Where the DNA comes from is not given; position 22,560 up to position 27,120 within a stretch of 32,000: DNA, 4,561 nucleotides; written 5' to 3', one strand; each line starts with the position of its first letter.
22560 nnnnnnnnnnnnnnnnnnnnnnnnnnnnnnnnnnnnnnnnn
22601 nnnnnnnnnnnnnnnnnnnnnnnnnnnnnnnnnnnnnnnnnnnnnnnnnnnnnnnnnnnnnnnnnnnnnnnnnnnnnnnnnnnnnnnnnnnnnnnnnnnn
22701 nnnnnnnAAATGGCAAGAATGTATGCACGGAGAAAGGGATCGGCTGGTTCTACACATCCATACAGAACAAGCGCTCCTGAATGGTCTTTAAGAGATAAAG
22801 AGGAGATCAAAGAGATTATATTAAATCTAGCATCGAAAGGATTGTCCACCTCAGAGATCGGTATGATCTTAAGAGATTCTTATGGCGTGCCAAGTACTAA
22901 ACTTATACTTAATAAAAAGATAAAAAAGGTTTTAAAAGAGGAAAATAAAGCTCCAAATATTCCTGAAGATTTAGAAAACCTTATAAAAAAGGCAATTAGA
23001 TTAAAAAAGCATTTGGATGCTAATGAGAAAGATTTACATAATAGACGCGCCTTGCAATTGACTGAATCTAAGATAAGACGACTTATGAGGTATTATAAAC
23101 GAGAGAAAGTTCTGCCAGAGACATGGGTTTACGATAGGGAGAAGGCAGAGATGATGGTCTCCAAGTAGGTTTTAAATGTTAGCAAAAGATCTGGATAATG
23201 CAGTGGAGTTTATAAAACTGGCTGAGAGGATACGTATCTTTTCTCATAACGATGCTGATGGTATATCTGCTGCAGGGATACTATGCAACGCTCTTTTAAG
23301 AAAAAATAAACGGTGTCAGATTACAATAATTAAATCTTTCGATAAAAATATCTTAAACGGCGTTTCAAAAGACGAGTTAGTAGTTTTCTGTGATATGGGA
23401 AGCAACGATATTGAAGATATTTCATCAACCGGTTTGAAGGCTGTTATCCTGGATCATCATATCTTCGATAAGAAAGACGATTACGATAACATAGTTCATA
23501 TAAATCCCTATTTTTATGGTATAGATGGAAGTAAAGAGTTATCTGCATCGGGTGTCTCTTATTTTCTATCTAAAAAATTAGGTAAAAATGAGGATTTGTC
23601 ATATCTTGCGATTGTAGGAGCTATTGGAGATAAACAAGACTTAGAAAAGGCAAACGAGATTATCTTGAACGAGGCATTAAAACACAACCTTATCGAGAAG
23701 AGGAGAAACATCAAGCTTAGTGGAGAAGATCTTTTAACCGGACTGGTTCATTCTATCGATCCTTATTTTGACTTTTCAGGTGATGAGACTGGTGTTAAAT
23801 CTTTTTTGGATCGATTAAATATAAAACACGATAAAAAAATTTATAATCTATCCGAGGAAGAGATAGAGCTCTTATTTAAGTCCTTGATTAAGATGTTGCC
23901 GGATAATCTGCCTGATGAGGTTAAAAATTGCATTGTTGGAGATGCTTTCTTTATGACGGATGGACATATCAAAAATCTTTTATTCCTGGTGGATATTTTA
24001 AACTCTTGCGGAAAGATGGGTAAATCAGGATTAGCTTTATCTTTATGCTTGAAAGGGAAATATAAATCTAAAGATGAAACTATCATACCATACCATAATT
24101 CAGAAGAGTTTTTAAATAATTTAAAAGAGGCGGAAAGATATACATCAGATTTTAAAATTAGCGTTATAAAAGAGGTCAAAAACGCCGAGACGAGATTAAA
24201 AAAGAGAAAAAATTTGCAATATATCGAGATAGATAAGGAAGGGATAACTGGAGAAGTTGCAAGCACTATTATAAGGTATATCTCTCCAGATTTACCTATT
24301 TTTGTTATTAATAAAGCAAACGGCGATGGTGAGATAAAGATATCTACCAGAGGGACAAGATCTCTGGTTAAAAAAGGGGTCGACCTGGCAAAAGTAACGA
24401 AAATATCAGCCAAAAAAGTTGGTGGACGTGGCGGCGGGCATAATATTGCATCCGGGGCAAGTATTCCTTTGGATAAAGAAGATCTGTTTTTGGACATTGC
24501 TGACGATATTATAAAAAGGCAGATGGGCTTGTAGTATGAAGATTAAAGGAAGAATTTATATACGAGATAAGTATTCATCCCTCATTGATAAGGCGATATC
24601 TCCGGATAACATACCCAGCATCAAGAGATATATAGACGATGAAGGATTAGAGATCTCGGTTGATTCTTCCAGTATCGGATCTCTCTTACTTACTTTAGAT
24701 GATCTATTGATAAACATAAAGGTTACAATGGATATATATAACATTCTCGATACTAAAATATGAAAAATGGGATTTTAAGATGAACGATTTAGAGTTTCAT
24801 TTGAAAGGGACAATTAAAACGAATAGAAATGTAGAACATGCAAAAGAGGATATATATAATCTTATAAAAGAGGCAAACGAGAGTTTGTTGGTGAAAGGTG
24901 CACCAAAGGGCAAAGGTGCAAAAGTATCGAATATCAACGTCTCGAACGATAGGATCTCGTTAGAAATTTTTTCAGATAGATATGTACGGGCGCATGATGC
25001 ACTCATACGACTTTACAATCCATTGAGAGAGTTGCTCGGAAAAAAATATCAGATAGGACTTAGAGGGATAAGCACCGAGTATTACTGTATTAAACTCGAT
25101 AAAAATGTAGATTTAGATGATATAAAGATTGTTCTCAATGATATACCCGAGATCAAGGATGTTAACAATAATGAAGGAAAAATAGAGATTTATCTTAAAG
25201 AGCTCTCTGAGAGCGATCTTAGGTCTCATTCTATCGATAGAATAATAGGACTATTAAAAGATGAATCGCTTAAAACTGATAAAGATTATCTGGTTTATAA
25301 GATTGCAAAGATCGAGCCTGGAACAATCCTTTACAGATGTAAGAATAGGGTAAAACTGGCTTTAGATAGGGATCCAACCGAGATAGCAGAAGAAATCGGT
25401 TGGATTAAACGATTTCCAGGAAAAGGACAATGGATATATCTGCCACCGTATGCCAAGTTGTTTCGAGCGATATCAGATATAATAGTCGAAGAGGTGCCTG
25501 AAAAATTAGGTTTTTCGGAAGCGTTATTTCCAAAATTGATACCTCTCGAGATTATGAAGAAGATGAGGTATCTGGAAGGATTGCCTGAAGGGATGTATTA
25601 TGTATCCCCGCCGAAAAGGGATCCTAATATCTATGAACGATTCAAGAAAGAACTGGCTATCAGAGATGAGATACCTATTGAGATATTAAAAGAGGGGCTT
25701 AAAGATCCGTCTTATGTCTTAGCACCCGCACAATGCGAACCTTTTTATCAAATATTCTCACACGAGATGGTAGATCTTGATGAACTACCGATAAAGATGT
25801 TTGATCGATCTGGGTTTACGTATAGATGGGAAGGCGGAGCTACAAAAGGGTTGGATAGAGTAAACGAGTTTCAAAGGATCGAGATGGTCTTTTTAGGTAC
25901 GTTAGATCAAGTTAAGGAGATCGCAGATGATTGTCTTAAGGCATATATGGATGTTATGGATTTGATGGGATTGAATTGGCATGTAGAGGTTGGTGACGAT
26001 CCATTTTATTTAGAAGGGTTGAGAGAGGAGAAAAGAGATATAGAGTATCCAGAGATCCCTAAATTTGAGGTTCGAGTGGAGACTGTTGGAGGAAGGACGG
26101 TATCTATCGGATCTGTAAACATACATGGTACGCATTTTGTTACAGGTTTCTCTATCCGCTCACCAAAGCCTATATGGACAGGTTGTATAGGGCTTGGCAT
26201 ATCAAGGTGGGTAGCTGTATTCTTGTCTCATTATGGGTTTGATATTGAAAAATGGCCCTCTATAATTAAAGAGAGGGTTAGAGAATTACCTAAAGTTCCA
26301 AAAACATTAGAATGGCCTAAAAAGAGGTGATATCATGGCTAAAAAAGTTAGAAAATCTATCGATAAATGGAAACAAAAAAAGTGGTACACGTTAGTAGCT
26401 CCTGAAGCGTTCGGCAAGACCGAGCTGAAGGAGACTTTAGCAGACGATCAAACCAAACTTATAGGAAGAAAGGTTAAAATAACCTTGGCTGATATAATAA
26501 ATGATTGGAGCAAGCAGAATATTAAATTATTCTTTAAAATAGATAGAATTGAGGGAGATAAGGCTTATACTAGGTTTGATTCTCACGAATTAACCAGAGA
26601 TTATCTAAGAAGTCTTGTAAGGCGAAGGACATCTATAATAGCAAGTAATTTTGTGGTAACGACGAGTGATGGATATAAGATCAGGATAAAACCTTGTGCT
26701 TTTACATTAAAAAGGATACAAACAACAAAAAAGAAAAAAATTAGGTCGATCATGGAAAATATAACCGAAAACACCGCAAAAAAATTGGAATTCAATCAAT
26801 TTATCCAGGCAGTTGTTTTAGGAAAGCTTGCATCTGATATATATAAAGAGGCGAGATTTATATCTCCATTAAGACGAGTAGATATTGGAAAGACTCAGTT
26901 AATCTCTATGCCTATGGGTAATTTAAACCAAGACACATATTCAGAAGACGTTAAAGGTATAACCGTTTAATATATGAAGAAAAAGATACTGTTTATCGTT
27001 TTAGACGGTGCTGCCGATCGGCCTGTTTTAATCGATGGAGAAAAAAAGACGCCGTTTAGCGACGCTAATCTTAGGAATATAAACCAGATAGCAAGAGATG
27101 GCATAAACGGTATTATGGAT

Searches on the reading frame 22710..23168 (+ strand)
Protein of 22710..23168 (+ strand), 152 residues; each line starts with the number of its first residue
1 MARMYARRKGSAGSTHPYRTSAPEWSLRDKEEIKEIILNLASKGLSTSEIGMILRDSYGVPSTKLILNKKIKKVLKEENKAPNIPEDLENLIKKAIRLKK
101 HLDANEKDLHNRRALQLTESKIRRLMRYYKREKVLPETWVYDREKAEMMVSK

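Call 19: search_protein_families(library=pfam, proteins=[window:22710-23168:+], max_evalue=0.001)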
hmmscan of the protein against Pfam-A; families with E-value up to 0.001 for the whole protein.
window:22710-23168:+ (152 aa): 2 families
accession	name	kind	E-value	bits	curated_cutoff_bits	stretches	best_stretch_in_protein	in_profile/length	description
PF08069.17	Ribosomal_S13_N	-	6.3e-26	90.6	25.4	1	1-60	1-60/60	Ribosomal S13/S15 N-terminal domain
PF00312.27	Ribosomal_S15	-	8.2e-16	58.4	31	1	71-147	5-79/81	Ribosomal protein S15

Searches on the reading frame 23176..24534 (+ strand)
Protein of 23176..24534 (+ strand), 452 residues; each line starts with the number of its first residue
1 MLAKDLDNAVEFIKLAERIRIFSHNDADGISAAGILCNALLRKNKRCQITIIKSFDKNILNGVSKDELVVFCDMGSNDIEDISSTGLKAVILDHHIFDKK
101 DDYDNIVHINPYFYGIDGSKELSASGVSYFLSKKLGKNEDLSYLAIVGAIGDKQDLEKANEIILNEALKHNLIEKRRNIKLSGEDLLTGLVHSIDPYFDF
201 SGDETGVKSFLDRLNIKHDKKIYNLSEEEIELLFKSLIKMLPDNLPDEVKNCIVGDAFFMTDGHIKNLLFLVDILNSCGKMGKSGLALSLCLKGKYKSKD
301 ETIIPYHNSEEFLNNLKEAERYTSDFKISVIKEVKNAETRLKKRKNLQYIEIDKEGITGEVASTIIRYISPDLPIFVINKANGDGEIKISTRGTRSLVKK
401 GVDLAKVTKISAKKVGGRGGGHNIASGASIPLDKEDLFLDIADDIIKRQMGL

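Call 19: search_protein_families(library=pfam, proteins=[window:23176-24534:+], max_evalue=0.001)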
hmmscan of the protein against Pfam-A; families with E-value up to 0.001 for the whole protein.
window:23176-24534:+ (452 aa): 2 families
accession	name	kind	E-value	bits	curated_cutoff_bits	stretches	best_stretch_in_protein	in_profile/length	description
PF02272.25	DHHA1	-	9.4e-13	48.9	25.9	1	354-447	10-101/102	DHHA1 domain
PF01368.27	DHH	-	1.6e-11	45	28.1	1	18-133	1-103/125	DHH family, N-terminal domain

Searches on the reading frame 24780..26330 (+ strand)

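Call 41: search_protein_families(library=pfam, proteins=[window:24780-26330:+], max_evalue=0.05)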
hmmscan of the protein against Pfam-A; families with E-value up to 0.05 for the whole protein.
window:24780-26330:+ (516 aa): 3 families
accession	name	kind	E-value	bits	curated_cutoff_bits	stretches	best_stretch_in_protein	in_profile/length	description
PF18490.6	tRNA_bind_4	-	2.8e-45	154.5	25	1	4-162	1-158/162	tRNA-binding domain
PF00587.30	tRNA-synt_2b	-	4.8e-16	59.8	29.3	1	310-485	9-179/179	tRNA synthetase class II core domain (G, H, P, S and T)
PF02946.19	GTF2I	-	0.028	15.2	27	0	223-246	26-49/75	GTF2I-like repeat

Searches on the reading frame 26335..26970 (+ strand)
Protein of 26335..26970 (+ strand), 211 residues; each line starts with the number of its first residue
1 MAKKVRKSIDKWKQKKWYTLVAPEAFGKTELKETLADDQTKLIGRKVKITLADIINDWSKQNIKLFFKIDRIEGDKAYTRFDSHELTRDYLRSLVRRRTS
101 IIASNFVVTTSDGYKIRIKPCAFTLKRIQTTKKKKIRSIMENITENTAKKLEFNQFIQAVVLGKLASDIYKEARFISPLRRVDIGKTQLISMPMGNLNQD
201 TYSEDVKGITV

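Call 41: search_protein_families(library=pfam, proteins=[window:26335-26970:+], max_evalue=0.05)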
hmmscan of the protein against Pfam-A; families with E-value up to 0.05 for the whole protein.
window:26335-26970:+ (211 aa): 1 family
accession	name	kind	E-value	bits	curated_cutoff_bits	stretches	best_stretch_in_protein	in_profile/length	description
PF01015.23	Ribosomal_S3Ae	-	4.7e-67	225.7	29.3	1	4-193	2-191/191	Ribosomal S3Ae family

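Call 77: list_cluster_members(proteins=[window:26335-26970:+, window:22710-23168:+, window:7790-8194:+, window:14591-15865:-, window:15873-17117:-, window:10536-11471:-, window:9658-10494:-, window:20587-21576:+, L101:1179-2687:+, P0002])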
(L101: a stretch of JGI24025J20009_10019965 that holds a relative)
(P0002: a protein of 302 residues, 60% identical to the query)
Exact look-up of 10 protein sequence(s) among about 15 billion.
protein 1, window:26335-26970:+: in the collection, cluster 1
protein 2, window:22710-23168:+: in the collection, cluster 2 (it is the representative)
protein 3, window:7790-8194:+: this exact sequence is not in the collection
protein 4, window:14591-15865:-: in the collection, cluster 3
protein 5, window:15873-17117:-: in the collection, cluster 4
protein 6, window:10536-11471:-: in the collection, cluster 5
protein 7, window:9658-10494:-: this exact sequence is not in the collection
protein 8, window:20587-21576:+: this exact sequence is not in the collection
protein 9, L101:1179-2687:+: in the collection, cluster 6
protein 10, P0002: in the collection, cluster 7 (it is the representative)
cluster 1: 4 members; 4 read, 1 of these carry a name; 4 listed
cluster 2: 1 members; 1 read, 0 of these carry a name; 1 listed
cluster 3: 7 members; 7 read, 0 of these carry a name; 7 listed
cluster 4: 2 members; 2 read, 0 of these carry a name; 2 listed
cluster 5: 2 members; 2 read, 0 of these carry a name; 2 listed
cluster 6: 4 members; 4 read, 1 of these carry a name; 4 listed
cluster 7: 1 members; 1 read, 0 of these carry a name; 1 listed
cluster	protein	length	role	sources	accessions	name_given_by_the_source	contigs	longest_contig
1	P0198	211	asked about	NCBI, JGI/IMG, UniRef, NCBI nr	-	-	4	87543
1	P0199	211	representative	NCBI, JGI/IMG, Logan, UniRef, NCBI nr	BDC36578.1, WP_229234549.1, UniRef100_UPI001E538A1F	30S ribosomal protein S3ae [Candidatus Methanoliparum sp. LAM-1] | 30S ribosomal protein S3ae n=1 Tax=Candidatus Methanoliparum sp. LAM-1 TaxID=2874846 ...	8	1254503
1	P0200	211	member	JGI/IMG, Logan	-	-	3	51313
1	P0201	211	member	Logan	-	-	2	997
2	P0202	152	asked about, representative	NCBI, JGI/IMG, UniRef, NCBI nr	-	-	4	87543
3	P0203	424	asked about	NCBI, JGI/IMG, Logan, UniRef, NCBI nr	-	-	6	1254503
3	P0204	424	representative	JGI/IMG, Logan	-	-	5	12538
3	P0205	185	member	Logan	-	-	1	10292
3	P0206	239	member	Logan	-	-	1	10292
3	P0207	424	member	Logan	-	-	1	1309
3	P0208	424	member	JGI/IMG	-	-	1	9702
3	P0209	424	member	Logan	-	-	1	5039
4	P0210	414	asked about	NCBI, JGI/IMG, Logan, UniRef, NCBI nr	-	-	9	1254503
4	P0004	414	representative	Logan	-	-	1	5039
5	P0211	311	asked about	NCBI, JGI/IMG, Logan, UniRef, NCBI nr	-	-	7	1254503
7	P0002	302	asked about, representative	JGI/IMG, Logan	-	-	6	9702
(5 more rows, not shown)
